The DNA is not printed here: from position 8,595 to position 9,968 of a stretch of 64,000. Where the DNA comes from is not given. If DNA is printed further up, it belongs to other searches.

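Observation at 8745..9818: Radical SAM protein with viperin-like sequence blocks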

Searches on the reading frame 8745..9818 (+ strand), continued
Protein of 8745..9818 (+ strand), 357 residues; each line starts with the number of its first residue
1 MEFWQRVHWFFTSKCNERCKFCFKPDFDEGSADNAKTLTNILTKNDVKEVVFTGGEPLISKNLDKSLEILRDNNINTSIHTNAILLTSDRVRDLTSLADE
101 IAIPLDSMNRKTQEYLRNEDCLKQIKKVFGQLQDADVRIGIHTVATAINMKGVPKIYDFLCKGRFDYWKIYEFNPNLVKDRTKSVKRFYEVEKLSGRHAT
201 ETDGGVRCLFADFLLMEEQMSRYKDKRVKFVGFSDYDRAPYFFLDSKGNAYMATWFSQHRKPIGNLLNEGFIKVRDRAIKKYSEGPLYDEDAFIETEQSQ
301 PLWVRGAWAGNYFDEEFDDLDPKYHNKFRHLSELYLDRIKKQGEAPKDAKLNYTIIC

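Call 30: fold_search(model_id=the predicted structure, library=pdb)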
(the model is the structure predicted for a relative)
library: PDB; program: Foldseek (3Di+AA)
matches with E <= 10: 1655; with E <= 0.001: 167
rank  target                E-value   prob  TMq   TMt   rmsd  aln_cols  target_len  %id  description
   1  5v1t_A                5.4e-13  1.00  0.58  0.48   5.2       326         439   16  Crystal structure of Streptococcus suis SuiB bound to precursor peptide SuiA (released 2017-08-30)
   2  5v1q_B                1.1e-12  1.00  0.56  0.46   5.1       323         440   17  Crystal structure of Streptococcus suis SuiB (released 2017-08-30)
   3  9dgw_A                1.8e-12  1.00  0.58  0.73   8.1       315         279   18  X-ray crystal structure of the Viperin-like enzyme from T. virens with bound CTP and SAM (released 2025-02-12)
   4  9dgw_B                3.4e-12  1.00  0.59  0.74   8.1       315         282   19  X-ray crystal structure of the Viperin-like enzyme from T. virens with bound CTP and SAM (released 2025-02-12)
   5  9dfw_C                4.3e-12  1.00  0.60  0.74   8.3       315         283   19  X-ray crystal structure of an engineered Viperin-like enzyme from T. virens with bound CTP and SAM (released 2025-02-12)
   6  5v1s_A                4.6e-12  1.00  0.57  0.48   4.7       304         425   16  Crystal structure of Streptococcus suis SuiB bound to S-adenosylmethionine (released 2017-08-30)
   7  9dgw_C                6.5e-12  1.00  0.60  0.77   6.3       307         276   20  X-ray crystal structure of the Viperin-like enzyme from T. virens with bound CTP and SAM (released 2025-02-12)
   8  7n7h                  6.8e-12  1.00  0.58  0.71   7.8       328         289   17  X-ray crystal structure of Viperin-like enzyme from Nematostella vectensis (released 2021-07-07)
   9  9dfw_B                7.2e-12  1.00  0.63  0.75   4.8       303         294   20  X-ray crystal structure of an engineered Viperin-like enzyme from T. virens with bound CTP and SAM (released 2025-02-12)
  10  5v1q_A                7.7e-12  1.00  0.56  0.47   5.3       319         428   15  Crystal structure of Streptococcus suis SuiB (released 2017-08-30)
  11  5v1s_B                8.6e-12  1.00  0.54  0.46   5.2       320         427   15  Crystal structure of Streptococcus suis SuiB bound to S-adenosylmethionine (released 2017-08-30)
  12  6efn                  9.7e-12  1.00  0.58  0.54   5.4       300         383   15  Structure of a RiPP maturase, SkfB (released 2018-10-24)
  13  6q2q_A                1.1e-11  1.00  0.60  0.73   5.7       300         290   16  Crystal structure of mouse viperin bound to uridine triphosphate and S-adenosylhomocysteine (released 2020-01-22)
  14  9dfn                  1.6e-11  1.00  0.57  0.70   5.9       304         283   17  X-ray crystal structure of the second viperin-like enzyme from Trichoderma virens with bound CTP and SAM (released 2025-02-19)
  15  5vsl_A                1.7e-11  1.00  0.56  0.74   5.3       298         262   17  Crystal structure of viperin with bound [4Fe-4S] cluster and S-adenosylhomocysteine (SAH) (released 2017-06-14)
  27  7n7i_A                1.8e-10  1.00  0.59  0.74   8.0       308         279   18  X-ray crystal structure of Viperin-like enzyme from Trichoderma virens (released 2021-06-30)
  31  6b4c_A                7.2e-10  1.00  0.53  0.71   4.9       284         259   16  Structure of Viperin from Trichoderma virens (released 2018-07-25)
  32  6b4c_C                8.6e-10  1.00  0.57  0.75   3.8       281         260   17  Structure of Viperin from Trichoderma virens (released 2018-07-25)
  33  6b4c_F                9.6e-10  1.00  0.54  0.72   6.0       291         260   15  Structure of Viperin from Trichoderma virens (released 2018-07-25)
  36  6b4c_I                1.1e-09  1.00  0.55  0.75   4.1       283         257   17  Structure of Viperin from Trichoderma virens (released 2018-07-25)
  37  6b4c_D                1.3e-09  1.00  0.53  0.70   4.5       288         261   17  Structure of Viperin from Trichoderma virens (released 2018-07-25)
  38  6b4c_J                1.8e-09  1.00  0.50  0.67   6.7       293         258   16  Structure of Viperin from Trichoderma virens (released 2018-07-25)
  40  6b4c_K                2.9e-09  1.00  0.54  0.72   4.3       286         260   16  Structure of Viperin from Trichoderma virens (released 2018-07-25)
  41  6b4c_L                4.1e-09  1.00  0.51  0.69   6.1       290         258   16  Structure of Viperin from Trichoderma virens (released 2018-07-25)
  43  6b4c_B                5.1e-09  1.00  0.51  0.68   6.0       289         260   17  Structure of Viperin from Trichoderma virens (released 2018-07-25)
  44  6b4c_H                5.1e-09  1.00  0.51  0.69   6.0       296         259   16  Structure of Viperin from Trichoderma virens (released 2018-07-25)
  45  6b4c_E                8.1e-09  1.00  0.54  0.73   5.7       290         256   16  Structure of Viperin from Trichoderma virens (released 2018-07-25)
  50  6b4c_G                2.4e-08  1.00  0.54  0.72   4.4       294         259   16  Structure of Viperin from Trichoderma virens (released 2018-07-25)
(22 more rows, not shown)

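Call 44: search_protein_families(library=pfam, proteins=[P0104, P0110, P0117, P0127, P0130, P0160, P0065, P0113], max_evalue=0.0001)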
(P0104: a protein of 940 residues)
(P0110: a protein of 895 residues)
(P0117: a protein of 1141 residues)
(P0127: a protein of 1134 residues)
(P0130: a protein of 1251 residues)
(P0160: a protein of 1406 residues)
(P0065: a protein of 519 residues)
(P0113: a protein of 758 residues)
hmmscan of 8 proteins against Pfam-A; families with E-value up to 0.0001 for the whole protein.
P0104 (940 aa): 3 families
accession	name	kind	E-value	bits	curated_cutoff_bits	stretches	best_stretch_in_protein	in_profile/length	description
PF04055.27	Radical_SAM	-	1.1e-55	188.7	29.5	3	630-788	1-165/166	Radical SAM superfamily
PF13353.11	Fer4_12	-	2e-22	80.4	22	2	280-389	13-126/137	4Fe-4S single cluster domain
PF13186.11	SPASM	-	3.2e-14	53.4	21.5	1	862-926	2-67/67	Iron-sulfur cluster-binding domain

P0110 (895 aa): 3 families
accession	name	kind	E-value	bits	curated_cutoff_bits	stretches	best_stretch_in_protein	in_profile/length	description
PF04055.27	Radical_SAM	-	1.8e-61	207.6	29.5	3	548-708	3-163/166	Radical SAM superfamily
PF13186.11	SPASM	-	3.2e-18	66.2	21.5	2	803-874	6-67/67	Iron-sulfur cluster-binding domain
PF13353.11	Fer4_12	-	6.2e-18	65.9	22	1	551-635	14-97/137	4Fe-4S single cluster domain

P0117 (1141 aa): 6 families
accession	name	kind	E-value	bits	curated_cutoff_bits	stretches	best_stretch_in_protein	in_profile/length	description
PF04055.27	Radical_SAM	-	1.9e-52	178.2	29.5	2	957-1114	1-162/166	Radical SAM superfamily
PF00535.33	Glycos_transf_2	-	7e-27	94.8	23.3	1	20-190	1-167/168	Glycosyl transferase family 2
PF13353.11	Fer4_12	-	1.2e-12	48.8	22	1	631-736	10-119/137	4Fe-4S single cluster domain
PF13641.12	Glyco_tranf_2_3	-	8.8e-11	42.7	27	1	17-246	1-225/230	Glycosyltransferase like family 2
PF13632.12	Glyco_trans_2_3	-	6.8e-09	36.3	27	1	98-230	1-126/198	Glycosyl transferase family group 2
PF13186.11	SPASM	-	9.7e-08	32.6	21.5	1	851-911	1-66/67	Iron-sulfur cluster-binding domain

P0127 (1134 aa): 8 families
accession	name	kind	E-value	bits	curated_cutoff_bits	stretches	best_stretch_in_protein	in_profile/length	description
PF04055.27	Radical_SAM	-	1.8e-47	162.1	29.5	2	519-665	6-163/166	Radical SAM superfamily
PF00535.33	Glycos_transf_2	-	7.6e-25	88.2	23.3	1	9-179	1-167/168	Glycosyl transferase family 2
PF13641.12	Glyco_tranf_2_3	-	3.3e-18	67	27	1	6-222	1-213/230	Glycosyltransferase like family 2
PF13186.11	SPASM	-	1.4e-13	51.3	21.5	1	733-793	1-67/67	Iron-sulfur cluster-binding domain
PF13712.12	Glyco_tranf_2_5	-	5.1e-11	43.1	27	1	11-224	2-195/210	Glycosyltransferase like family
PF13632.12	Glyco_trans_2_3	-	1.3e-10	41.9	27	1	87-225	1-132/198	Glycosyl transferase family group 2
PF10111.15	Glyco_tranf_2_2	-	2.1e-10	41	27.3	1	8-219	2-219/276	Glycosyltransferase like family 2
PF13353.11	Fer4_12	-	2.1e-06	28.5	22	1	515-619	10-118/137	4Fe-4S single cluster domain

P0130 (1251 aa): 6 families
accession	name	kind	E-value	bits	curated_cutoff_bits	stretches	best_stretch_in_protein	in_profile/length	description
PF04055.27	Radical_SAM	-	3.1e-55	187.3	29.5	2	599-754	2-165/166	Radical SAM superfamily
PF00535.33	Glycos_transf_2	-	4.8e-24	85.6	23.3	1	9-179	1-167/168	Glycosyl transferase family 2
PF13641.12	Glyco_tranf_2_3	-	3.9e-16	60.2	27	1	6-223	1-218/230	Glycosyltransferase like family 2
PF13353.11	Fer4_12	-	3.5e-12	47.2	22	2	599-707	10-122/137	4Fe-4S single cluster domain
PF13186.11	SPASM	-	8.6e-12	45.6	21.5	1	821-882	1-66/67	Iron-sulfur cluster-binding domain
PF13632.12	Glyco_trans_2_3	-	3.6e-10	40.4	27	1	88-224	2-131/198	Glycosyl transferase family group 2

P0160 (1406 aa): 4 families
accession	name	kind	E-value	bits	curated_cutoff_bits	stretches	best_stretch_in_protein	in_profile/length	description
PF04055.27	Radical_SAM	-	6.2e-68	228.6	29.5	4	10-167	2-166/166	Radical SAM superfamily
PF13353.11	Fer4_12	-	2.2e-20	73.8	22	1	610-716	12-125/137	4Fe-4S single cluster domain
PF02310.24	B12-binding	-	8.9e-20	71.2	32.1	1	920-1019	8-109/121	B12 binding domain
PF13186.11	SPASM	-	8.9e-06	26.3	21.5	1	825-880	5-67/67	Iron-sulfur cluster-binding domain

P0065 (519 aa): 2 families
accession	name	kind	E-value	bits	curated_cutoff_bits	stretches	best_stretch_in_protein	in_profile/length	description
PF04055.27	Radical_SAM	-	3.5e-23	83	29.5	1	8-162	2-166/166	Radical SAM superfamily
PF13353.11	Fer4_12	-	2.7e-05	24.9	22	0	12-72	14-77/137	4Fe-4S single cluster domain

P0113 (758 aa): 4 families
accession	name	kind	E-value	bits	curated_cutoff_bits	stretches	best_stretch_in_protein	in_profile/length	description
PF04055.27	Radical_SAM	-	1.4e-58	198.2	29.5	2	138-289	3-165/166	Radical SAM superfamily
PF13353.11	Fer4_12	-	2.1e-14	54.4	22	2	455-560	14-121/137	4Fe-4S single cluster domain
PF13186.11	SPASM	-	2.4e-13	50.6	21.5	2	694-749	1-66/67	Iron-sulfur cluster-binding domain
PF00702.32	Hydrolase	-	2.4e-05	25.3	26.4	0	250-330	99-171/191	haloacid dehalogenase-like hydrolase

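Call 48: find_related_loci(query=A1, collection=genome_contigs, flank=6000)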
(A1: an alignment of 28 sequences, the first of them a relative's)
Query A1 (357 aa) in genome_contigs; peptide patterns used: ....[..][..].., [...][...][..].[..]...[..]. (x = any residue, [..] = any of these).
33 stretches matched a pattern; 13 encode a relative of the query (tblastn E <= 1e-3); 13 distinct loci.
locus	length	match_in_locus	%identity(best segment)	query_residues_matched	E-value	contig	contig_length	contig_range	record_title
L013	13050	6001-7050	71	1-350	3e-176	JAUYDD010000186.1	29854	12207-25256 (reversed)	MAG: Nanoarchaeota archaeon isolate C20_maxbin.123 C20_k141_824846, whole genome shotgun sequence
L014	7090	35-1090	51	1-353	2e-123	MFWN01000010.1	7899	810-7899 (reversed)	MAG: Candidatus Pacearchaeota archaeon RBG_13_36_9 RBG_13_scaffold_12088, whole genome shotgun sequence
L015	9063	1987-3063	41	1-342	2e-81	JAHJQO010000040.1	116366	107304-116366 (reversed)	MAG: Nanoarchaeota archaeon isolate OS_PC_MetaG.mb.11 OS_PC_MetaG.mb.11_k141_526582, whole genome shotgun sequence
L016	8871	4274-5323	38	1-343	2e-68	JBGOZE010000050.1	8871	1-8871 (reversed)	MAG: Candidatus Nanoarchaeia archaeon isolate OBJ_0618_130150_25 k141_6573829_length_8871_cov_9.0000, whole genome shotg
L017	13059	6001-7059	36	3-338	5e-64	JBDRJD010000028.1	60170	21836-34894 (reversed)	MAG: archaeon isolate MEGAHIT-group-1.626 k141_12822855, whole genome shotgun sequence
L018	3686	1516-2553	35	5-338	3e-63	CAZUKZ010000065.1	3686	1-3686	MAG TPA_asm: Candidatus Woesearchaeota archaeon isolate SRP077602_co2_412 genome assembly, contig: NODE_37642_length_368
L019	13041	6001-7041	35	5-340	4e-62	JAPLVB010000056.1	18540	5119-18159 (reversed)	MAG: Candidatus Aenigmatarchaeota archaeon isolate LacPavin_0920_SED5_MAG_47_10 LacPavin_0920_SED5_scaffold_2732154, who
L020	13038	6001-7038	36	5-338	5e-62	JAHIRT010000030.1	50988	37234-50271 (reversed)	MAG: Nanoarchaeota archaeon isolate MM_PC_MetaG.mb.141 MM_PC_MetaG.mb.141_k141_624835, whole genome shotgun sequence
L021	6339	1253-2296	33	5-342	3e-57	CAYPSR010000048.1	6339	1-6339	MAG TPA_asm: uncultured Candidatus Saccharibacteria bacterium isolate SRP178699_co1_179 genome assembly, contig: NODE_17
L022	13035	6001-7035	35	5-338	2e-59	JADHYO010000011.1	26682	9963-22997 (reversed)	MAG: Candidatus Aenigmatarchaeota archaeon isolate BS750m-G81 BS-750m-C2365, whole genome shotgun sequence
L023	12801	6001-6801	36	7-269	2e-54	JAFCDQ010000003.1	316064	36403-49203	Candidatus Woesearchaeota archaeon isolate Meg19_1012_Bin_77 Meg19_1012_Bin_77_scaffold_23, whole genome shotgun sequenc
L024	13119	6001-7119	40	1-355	7e-84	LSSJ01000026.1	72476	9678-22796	MAG: Euryarchaeota archaeon SM23-78 WORSMTZ_282, whole genome shotgun sequence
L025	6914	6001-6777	32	7-250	3e-40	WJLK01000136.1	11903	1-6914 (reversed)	MAG: Candidatus Pacearchaeota archaeon isolate Bin_285 k141_4425165, whole genome shotgun sequence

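Call 51: list_cluster_members(proteins=[P0114, P0120, P0124, P0126, P0129, P0134, P0139, P0161, P0172, P0039])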
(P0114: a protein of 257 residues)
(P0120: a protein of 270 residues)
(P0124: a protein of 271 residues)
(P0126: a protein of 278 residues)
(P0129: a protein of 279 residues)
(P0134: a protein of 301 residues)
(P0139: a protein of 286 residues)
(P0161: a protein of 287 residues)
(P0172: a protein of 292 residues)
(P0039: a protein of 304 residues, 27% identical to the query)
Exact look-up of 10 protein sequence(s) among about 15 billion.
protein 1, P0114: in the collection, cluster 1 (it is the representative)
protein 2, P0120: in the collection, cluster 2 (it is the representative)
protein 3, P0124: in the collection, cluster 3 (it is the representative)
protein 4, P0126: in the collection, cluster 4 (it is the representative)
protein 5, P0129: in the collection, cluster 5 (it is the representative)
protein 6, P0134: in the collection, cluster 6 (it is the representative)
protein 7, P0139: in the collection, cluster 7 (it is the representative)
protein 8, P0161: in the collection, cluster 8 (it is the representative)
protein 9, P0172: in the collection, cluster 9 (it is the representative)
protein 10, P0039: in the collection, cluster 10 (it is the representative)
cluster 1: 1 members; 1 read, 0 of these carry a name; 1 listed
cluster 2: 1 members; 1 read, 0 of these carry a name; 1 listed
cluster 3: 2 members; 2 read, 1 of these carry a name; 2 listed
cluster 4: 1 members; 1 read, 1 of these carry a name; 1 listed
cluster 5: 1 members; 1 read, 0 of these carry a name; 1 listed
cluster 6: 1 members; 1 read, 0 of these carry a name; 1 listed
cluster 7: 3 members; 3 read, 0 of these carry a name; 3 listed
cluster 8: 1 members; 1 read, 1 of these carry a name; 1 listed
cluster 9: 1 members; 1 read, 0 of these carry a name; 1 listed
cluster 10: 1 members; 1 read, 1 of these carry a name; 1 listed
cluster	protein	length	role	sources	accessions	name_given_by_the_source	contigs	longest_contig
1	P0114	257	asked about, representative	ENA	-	-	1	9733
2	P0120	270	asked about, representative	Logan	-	-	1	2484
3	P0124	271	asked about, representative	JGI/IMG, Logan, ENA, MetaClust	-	\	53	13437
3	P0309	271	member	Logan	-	-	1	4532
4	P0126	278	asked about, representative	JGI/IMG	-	MoaA/NifB/PqqE/SkfB family radical SAM enzyme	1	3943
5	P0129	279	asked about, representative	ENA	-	-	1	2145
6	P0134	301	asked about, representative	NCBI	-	-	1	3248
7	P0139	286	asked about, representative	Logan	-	-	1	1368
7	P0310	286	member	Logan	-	-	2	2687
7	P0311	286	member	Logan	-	-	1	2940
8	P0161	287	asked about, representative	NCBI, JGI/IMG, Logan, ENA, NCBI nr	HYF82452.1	MAG TPA: radical SAM protein [Clostridia bacterium] | radical SAM protein [Clostridia bacterium]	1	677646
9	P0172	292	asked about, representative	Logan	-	-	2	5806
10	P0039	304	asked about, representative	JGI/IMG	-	MoaA/NifB/PqqE/SkfB family radical SAM enzyme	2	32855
